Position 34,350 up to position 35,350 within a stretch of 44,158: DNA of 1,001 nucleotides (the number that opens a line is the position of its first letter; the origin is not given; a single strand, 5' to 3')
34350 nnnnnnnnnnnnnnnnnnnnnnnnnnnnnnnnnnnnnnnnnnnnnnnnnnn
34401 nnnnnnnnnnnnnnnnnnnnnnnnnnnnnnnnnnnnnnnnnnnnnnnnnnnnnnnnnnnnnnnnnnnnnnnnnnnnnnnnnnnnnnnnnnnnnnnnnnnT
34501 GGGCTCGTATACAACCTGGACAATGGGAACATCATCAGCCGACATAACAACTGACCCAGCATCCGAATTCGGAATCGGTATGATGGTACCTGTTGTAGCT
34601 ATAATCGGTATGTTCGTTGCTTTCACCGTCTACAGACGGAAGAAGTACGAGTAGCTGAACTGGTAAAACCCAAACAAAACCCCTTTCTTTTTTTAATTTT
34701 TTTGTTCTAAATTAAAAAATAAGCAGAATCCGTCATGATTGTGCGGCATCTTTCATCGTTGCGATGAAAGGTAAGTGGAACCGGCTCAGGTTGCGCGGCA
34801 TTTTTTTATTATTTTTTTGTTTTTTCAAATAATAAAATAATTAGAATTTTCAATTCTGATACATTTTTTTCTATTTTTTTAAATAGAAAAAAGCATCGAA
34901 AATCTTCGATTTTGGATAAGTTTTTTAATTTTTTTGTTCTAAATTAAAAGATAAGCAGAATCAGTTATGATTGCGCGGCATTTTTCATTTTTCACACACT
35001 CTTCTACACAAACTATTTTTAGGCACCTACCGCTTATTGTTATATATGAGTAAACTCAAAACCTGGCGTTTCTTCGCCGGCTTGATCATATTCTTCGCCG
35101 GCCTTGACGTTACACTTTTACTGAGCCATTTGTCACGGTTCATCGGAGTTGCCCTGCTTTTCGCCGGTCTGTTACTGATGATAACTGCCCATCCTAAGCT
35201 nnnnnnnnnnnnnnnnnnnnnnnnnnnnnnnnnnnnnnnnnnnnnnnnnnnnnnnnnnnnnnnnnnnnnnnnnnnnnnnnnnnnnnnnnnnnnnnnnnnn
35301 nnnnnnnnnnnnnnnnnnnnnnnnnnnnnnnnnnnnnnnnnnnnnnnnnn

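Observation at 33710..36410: Archaeosortase with an adjacent cargo and a variant (S/P/D)-E-F-(G/P) C-terminal signal found on at least three proteins in the window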

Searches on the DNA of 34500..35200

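Call 59: search_rna_families(source=window, start=34500, end=35200, threshold=evalue, max_evalue=1)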
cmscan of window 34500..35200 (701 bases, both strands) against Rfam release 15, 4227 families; matches with E-value up to 1: 3.
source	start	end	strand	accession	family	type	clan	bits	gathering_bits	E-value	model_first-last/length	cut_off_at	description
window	34884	35011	+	RF00426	SCARNA15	Gene; snRNA; snoRNA; scaRNA;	CL00019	21.7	65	0.15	1-128/128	no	Small Cajal body specific RNA 15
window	34854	34901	-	RF00856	mir-232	Gene; miRNA;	-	17.8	67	0.94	17-64/80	no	mir-232 microRNA precursor family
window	34889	35009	-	RF04178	BTnc005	Gene; sRNA;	-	17.4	174.8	0.18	1-205/205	no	Bacteroides sRNA BTnc005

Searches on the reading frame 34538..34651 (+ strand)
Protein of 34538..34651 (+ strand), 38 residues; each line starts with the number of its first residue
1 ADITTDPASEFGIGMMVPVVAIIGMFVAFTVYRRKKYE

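Call 6: search_protein_families(library=ncbifam, proteins=[window:34538-34651:+], max_evalue=10)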
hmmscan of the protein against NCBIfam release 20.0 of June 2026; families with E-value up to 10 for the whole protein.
seq(38 aa): 2 families
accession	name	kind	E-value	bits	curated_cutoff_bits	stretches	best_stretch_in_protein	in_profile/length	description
NF041738.1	GG_III-CTERM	domain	0.039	13.9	22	1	19-36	10-27/28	GGIII-like transmembrane region-containing protein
TIGR03024.1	arch_PEF_CTERM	domain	0.2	11.9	23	1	10-36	3-25/25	PEF-CTERM sorting domain-containing protein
